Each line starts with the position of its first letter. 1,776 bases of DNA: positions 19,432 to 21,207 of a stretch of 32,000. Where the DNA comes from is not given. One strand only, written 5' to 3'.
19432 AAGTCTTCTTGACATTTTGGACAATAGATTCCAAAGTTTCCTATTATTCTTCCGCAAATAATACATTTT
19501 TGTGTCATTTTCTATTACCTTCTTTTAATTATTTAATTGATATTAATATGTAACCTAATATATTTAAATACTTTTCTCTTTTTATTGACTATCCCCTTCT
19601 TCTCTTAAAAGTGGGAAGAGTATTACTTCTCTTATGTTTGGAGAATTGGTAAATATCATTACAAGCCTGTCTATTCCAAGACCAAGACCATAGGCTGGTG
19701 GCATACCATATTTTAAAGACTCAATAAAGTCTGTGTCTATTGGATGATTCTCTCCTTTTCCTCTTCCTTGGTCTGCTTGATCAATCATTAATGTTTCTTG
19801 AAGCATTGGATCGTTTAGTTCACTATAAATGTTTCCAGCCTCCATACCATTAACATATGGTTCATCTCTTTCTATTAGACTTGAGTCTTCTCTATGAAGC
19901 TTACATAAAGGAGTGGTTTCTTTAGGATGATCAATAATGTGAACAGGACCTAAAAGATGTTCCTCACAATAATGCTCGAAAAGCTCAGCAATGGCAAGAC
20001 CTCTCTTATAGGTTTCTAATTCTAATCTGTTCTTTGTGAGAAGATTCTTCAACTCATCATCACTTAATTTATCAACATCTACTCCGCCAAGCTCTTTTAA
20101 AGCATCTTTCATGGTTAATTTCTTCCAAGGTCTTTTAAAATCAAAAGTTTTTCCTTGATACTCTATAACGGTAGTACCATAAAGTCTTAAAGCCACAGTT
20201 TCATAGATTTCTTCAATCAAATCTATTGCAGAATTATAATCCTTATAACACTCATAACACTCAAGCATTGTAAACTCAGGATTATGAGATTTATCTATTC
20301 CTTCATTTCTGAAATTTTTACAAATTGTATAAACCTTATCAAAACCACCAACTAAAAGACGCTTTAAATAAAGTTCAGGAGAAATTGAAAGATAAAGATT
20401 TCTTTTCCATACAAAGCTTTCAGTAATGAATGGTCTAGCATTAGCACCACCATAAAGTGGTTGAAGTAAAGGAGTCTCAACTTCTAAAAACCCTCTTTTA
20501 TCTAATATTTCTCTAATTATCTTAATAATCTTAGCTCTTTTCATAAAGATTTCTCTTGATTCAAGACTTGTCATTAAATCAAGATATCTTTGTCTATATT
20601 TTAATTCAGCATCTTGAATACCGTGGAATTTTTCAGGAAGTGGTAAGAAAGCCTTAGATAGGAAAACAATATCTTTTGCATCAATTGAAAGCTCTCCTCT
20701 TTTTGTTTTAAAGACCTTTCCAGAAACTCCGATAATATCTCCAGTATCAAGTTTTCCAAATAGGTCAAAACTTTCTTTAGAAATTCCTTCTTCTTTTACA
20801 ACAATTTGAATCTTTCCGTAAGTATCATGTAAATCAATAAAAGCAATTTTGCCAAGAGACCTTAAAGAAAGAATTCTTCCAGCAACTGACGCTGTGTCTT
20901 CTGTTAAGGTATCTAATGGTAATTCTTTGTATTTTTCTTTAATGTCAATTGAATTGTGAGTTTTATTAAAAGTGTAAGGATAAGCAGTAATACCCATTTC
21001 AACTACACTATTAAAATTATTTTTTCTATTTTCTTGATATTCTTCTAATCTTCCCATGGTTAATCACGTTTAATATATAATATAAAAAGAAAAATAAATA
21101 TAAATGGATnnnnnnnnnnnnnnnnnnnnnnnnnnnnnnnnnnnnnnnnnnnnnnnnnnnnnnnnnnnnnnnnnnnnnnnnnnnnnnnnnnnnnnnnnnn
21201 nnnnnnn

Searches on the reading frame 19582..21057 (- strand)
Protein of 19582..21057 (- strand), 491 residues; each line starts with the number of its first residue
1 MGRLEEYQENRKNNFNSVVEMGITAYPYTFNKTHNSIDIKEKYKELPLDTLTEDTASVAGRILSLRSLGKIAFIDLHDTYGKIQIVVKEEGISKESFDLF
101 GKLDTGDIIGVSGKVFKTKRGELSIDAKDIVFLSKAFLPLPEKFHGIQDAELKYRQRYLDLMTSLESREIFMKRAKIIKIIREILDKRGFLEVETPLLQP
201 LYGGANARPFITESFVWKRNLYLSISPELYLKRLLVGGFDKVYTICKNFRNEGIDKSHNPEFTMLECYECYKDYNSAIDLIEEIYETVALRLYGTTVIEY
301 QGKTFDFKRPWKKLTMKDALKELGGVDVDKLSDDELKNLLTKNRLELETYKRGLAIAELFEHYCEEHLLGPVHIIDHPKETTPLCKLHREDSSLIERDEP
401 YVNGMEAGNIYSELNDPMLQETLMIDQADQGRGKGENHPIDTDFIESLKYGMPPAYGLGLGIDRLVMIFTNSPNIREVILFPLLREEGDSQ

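Call 6: search_protein_families(library=pfam, proteins=[window:19582-21057:-], max_evalue=0.1)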
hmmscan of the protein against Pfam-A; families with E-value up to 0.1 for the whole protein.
window:19582-21057:- (491 aa): 4 families
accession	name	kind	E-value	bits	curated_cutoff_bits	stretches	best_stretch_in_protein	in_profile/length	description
PF00152.25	tRNA-synt_2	-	2.7e-82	276.7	25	1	150-483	2-306/308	tRNA synthetases class II (D, K and N)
PF01336.31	tRNA_anti-codon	-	7.8e-19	67.8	27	1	57-131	2-73/75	OB-fold nucleic acid binding domain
PF01409.25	tRNA-synt_2d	-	2e-07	31.2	19.8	1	241-311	104-173/246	tRNA synthetases class II core domain (F)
PF13742.12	tRNA_anti_2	-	0.023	15.4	27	1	49-130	15-94/95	OB-fold nucleic acid binding domain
